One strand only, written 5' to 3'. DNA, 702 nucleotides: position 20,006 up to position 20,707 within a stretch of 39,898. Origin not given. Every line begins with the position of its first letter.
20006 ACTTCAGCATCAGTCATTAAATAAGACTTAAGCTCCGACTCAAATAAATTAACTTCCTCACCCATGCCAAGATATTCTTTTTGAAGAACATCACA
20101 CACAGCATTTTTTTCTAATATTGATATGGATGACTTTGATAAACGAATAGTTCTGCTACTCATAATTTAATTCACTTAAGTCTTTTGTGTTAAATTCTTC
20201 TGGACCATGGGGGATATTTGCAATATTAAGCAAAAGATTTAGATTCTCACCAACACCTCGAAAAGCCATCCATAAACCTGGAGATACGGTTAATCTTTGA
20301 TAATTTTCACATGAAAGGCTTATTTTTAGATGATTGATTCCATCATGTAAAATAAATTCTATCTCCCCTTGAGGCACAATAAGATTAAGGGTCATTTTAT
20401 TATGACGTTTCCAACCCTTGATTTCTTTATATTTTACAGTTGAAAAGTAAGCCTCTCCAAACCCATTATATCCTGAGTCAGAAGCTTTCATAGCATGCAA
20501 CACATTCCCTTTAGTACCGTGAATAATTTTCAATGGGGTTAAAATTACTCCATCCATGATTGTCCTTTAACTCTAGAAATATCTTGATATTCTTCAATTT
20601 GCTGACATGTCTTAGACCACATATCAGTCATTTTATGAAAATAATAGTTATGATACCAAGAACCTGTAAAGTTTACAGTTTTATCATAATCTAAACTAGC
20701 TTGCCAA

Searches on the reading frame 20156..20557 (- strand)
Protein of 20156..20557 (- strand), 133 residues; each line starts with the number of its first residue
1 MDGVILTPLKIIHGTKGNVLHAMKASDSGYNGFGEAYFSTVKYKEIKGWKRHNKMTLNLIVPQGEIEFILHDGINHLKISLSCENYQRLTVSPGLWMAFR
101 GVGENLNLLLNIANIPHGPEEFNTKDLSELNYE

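Call 12: search_protein_families(library=pfam, max_evalue=0.000001, proteins=[window:20156-20557:-])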
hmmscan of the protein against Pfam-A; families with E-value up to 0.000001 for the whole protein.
window:20156-20557:- (133 aa): 0 families

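Call 29: search_protein_families(library=ncbifam, max_evalue=1e-8, proteins=[window:20156-20557:-])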
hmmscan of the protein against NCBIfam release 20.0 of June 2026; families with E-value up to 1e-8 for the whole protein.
window:20156-20557:- (133 aa): 0 families

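Call 54: search_protein_families(library=pfam, max_evalue=0.01, proteins=[window:20156-20557:-])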
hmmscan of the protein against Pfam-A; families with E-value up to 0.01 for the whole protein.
window:20156-20557:- (133 aa): 1 family
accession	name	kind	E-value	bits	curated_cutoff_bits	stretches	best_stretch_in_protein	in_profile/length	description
PF05523.17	FdtA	-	5.1e-05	23.5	23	1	10-121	9-118/131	WxcM-like, C-terminal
